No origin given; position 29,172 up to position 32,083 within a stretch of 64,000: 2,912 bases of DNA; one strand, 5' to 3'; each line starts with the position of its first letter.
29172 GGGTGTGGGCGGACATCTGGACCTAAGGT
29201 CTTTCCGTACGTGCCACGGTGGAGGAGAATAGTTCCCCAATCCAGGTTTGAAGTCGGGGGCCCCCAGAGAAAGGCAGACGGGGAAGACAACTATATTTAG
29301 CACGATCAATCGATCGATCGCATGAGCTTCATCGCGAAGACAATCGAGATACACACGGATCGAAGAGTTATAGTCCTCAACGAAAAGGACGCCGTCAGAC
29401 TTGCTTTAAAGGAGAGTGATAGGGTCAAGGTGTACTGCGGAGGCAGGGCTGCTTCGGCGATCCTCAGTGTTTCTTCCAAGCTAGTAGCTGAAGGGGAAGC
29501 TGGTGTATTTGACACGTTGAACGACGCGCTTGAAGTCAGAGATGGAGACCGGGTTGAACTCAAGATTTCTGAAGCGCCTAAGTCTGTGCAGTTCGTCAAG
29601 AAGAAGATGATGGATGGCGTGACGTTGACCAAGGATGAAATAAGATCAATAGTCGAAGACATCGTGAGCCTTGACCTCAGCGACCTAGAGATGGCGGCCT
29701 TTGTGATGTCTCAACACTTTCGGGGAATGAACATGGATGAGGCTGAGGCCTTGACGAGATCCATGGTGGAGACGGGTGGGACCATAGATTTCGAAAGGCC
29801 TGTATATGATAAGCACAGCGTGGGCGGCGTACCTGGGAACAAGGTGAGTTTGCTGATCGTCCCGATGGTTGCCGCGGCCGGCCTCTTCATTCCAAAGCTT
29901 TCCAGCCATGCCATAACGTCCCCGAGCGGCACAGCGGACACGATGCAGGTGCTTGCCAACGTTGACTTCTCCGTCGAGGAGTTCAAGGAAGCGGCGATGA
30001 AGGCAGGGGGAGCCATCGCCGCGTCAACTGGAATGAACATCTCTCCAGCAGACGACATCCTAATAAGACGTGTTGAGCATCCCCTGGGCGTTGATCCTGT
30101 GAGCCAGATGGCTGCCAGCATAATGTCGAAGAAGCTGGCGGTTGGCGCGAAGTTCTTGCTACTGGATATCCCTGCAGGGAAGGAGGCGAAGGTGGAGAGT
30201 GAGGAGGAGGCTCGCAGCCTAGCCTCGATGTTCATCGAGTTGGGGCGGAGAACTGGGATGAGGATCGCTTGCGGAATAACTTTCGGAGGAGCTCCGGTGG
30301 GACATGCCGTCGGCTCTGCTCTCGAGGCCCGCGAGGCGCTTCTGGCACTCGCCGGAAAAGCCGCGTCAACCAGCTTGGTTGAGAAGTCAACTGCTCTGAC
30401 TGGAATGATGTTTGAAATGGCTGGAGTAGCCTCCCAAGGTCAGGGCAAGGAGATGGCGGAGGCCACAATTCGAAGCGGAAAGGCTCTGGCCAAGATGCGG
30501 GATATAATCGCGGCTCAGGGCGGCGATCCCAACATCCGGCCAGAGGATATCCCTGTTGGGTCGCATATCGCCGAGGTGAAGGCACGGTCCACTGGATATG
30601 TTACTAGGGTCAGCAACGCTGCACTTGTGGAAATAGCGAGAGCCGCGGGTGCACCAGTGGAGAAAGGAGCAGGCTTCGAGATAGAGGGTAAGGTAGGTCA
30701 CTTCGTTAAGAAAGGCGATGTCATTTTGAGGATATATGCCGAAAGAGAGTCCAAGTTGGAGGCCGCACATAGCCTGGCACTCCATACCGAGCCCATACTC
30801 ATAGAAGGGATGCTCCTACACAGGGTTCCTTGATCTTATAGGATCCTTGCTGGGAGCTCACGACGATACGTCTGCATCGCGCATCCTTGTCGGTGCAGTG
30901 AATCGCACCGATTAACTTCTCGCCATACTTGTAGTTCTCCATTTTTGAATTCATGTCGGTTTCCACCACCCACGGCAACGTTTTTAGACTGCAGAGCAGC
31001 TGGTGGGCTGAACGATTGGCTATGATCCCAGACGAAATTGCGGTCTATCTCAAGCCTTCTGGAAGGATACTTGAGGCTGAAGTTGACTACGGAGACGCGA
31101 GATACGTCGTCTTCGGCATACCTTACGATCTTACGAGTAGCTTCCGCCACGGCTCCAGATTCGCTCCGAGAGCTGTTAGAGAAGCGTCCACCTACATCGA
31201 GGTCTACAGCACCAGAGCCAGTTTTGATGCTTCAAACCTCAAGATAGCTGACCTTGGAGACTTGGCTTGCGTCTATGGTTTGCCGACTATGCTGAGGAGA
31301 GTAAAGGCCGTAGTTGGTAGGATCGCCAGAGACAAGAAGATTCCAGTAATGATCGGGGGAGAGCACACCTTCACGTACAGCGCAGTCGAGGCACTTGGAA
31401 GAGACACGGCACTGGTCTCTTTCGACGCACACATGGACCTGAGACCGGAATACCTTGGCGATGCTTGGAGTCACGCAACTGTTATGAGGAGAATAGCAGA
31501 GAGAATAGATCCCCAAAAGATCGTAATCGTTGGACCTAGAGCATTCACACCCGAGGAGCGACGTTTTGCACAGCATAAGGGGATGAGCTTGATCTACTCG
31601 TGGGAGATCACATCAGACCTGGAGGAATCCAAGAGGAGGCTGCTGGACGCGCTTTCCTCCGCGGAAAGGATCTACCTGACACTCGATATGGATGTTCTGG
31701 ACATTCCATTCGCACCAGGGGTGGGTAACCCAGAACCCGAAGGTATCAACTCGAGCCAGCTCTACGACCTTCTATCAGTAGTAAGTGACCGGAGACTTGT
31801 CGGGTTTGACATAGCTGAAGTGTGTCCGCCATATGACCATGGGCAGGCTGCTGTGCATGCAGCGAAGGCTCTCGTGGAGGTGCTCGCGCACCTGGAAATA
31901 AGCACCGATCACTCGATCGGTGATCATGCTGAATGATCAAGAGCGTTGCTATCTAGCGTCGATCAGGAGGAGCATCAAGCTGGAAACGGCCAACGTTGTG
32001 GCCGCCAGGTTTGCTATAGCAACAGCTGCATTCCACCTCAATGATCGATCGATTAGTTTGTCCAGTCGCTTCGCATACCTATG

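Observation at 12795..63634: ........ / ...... palindrome strongly over-represented and almost confined to non-coding DNA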

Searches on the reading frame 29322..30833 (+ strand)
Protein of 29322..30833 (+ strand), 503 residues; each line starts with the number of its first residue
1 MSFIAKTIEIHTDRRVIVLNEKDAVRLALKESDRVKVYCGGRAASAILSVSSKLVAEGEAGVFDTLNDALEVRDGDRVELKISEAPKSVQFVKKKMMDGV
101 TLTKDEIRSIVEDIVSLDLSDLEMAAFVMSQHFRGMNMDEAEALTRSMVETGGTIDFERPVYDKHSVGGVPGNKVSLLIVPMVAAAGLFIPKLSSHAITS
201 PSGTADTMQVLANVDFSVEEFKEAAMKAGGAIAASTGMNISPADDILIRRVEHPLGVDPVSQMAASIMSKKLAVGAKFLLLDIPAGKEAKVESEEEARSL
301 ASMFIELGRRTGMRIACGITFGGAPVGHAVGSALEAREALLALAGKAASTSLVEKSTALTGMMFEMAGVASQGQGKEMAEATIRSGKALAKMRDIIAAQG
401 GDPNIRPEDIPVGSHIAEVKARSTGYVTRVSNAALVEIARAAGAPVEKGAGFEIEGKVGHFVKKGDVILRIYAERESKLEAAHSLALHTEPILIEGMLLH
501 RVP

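Call 9: search_protein_families(library=pfam, proteins=[window:29322-30830:+])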
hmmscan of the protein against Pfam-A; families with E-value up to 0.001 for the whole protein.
window:29322-30830:+ (503 aa): 4 families
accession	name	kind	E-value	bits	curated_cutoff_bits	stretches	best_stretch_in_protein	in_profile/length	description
PF02885.22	Glycos_trans_3N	-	1.6e-15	57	26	1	94-152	5-63/63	Glycosyl transferase family, helical bundle domain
PF00591.27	Glycos_transf_3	-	2.4e-13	50.8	27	1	160-389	3-253/253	Glycosyl transferase family, a/b domain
PF07831.19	PYNP_C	-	1.1e-10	41.5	27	1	426-485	1-67/75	Pyrimidine nucleoside phosphorylase C-terminal domain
PF10011.15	DUF2254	-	2e-05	24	28.8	1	410-480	188-253/368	Predicted membrane protein (DUF2254)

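Call 16: find_encoding_contigs(protein=window:29322-30833:+, flank=10000, max_places=10)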
Protein window:29322-30833:+ (503 aa): no gene with exactly this product is on record in the collection.

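Call 17: find_homologous_proteins(query=window:29322-30830:+, max_evalue=1e-50)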
Query window:29322-30830:+ (503 aa): 1701 proteins with E <= 1e-50 among 8000 candidates; the best 120 are listed.
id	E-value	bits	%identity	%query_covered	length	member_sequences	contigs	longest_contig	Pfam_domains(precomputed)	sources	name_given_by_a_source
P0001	0.0e+0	1054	100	100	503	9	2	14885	PF07831.20,PF10011.16,PF00591.28,PF02885.23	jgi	-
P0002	7.6e-294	992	93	100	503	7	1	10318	PF07831.20,PF00591.28,PF02885.23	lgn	-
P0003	5.8e-284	960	89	100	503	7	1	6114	PF07831.20,PF00591.28,PF02885.23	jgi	-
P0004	2.7e-281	951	89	100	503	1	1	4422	PF07831.20,PF00591.28,PF02885.23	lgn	-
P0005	4.7e-178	611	58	100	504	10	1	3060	PF07831.20,PF00591.28,PF02885.23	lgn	-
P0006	1.8e-177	609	59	99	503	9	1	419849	PF07831.20,PF00591.28,PF02885.23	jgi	jgi:AMP phosphorylase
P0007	1.1e-175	603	59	99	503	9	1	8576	PF07831.20,PF00591.28,PF02885.23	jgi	-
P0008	2.1e-175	602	58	97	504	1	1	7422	PF07831.20,PF00591.28,PF02885.23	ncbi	-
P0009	2.6e-175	602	59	100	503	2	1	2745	PF07831.20,PF00591.28,PF02885.23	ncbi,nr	ncbi:MAG: AMP phosphorylase [Thermoproteota archaeon]|nr:MAG: AMP phosphorylase [Candidatus Korarcha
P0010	6.9e-175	600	59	99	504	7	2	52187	PF07831.20,PF00591.28,PF02885.23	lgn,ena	-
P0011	3.5e-174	598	57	100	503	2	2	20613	PF07831.20,PF00591.28,PF02885.23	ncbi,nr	ncbi:MAG: AMP phosphorylase [Thermoproteota archaeon]|nr:MAG: AMP phosphorylase [Candidatus Korarcha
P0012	1.3e-173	596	57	100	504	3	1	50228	PF07831.20,PF00591.28,PF02885.23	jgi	jgi:AMP phosphorylase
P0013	1.8e-173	596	58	99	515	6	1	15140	PF07831.20,PF00591.28,PF01568.28,PF02885.23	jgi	-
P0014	2.5e-173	595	58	100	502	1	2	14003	PF07831.20,PF10011.16,PF00591.28,PF02885.23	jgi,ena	-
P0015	4.0e-173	595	56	100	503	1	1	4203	PF07831.20,PF00591.28,PF02885.23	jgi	jgi:AMP phosphorylase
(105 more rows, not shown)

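Call 18: find_encoding_contigs(protein=P0001, flank=10000, max_places=6)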
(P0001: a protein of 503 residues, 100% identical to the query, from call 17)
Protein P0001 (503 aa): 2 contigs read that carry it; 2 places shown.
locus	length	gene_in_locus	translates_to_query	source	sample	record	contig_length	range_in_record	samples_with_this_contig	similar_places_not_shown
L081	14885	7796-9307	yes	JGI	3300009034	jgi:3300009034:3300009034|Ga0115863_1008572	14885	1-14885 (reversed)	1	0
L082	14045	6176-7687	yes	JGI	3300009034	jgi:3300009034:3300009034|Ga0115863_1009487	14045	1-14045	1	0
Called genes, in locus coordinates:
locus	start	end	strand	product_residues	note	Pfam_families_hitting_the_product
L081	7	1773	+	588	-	PF02463:SMC_N, PF13175:AAA_15 (weak), PF13304:AAA_21 (faint), PF13476:AAA_23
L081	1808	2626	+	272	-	-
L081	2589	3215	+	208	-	-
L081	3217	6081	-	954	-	PF04851:ResIII, PF00270:DEAD, PF00271:Helicase_C, PF19306:WHD_Lhr, PF08494:DEAD_assoc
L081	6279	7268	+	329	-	PF17125:Methyltr_RsmF_N, PF22458:RsmF-B_ferredox (weak), PF01189:Methyltr_RsmB-F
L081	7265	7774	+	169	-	-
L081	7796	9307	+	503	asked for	PF02885:Glycos_trans_3N, PF00591:Glycos_transf_3, PF10011:DUF2254 (weak), PF07831:PYNP_C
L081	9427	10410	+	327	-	PF00491:Arginase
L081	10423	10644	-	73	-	-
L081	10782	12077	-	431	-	PF22458:RsmF-B_ferredox, PF01189:Methyltr_RsmB-F, PF01728:FtsJ (weak), PF13847:Methyltransf_31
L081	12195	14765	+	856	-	PF03104:DNA_pol_B_exo1, PF00136:DNA_pol_B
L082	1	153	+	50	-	?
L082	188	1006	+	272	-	-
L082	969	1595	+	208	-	-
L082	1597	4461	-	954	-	PF04851:ResIII, PF00270:DEAD, PF00271:Helicase_C, PF19306:WHD_Lhr, PF08494:DEAD_assoc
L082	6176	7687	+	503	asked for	PF02885:Glycos_trans_3N, PF00591:Glycos_transf_3, PF10011:DUF2254 (weak), PF07831:PYNP_C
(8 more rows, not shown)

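Call 19: find_encoding_contigs(protein=P0002, flank=10000, max_places=6)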
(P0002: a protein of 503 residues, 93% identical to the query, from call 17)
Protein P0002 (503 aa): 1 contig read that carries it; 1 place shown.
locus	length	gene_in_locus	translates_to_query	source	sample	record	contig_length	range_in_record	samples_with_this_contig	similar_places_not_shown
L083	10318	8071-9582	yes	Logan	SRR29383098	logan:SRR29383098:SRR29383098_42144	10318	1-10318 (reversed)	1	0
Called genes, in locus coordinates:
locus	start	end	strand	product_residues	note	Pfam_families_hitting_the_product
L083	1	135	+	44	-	?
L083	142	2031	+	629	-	PF02463:SMC_N, PF13175:AAA_15, PF13476:AAA_23, PF13304:AAA_21 (faint)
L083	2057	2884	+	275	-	-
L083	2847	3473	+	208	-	-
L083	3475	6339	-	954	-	PF04851:ResIII, PF00270:DEAD, PF00271:Helicase_C, PF19306:WHD_Lhr, PF08494:DEAD_assoc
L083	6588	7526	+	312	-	PF17125:Methyltr_RsmF_N, PF22458:RsmF-B_ferredox (weak), PF01189:Methyltr_RsmB-F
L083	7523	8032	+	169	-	-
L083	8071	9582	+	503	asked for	PF02885:Glycos_trans_3N, PF00591:Glycos_transf_3, PF07831:PYNP_C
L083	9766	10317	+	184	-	?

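Call 20: find_encoding_contigs(protein=P0003, flank=10000, max_places=6)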
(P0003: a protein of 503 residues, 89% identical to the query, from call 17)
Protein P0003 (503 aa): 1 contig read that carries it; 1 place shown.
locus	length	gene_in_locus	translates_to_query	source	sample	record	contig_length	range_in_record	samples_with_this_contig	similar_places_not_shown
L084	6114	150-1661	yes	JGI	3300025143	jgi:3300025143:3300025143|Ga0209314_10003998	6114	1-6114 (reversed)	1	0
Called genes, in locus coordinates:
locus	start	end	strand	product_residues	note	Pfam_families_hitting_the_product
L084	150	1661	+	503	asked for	PF02885:Glycos_trans_3N, PF00591:Glycos_transf_3, PF07831:PYNP_C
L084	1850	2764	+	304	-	PF00491:Arginase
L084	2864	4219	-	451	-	PF22458:RsmF-B_ferredox (weak), PF01189:Methyltr_RsmB-F, PF01728:FtsJ (weak), PF13847:Methyltransf_31 (weak)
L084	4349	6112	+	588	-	?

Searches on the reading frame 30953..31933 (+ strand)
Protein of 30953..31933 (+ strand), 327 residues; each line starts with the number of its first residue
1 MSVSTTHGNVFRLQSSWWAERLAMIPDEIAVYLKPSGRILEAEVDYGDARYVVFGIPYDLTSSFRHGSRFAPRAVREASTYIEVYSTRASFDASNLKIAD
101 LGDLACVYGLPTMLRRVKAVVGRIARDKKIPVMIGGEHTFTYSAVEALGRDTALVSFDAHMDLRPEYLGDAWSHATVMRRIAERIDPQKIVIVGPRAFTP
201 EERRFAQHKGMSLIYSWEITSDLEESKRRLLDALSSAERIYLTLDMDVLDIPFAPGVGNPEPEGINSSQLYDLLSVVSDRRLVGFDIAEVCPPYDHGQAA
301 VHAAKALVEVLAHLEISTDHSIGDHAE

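Call 9: search_protein_families(library=pfam, proteins=[window:30953-31933:+])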
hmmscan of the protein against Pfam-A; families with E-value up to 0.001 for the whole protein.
window:30953-31933:+ (327 aa): 1 family
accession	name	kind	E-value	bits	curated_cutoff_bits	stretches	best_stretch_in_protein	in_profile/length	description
PF00491.26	Arginase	-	6.9e-71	239.4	22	1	50-310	2-277/280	Arginase family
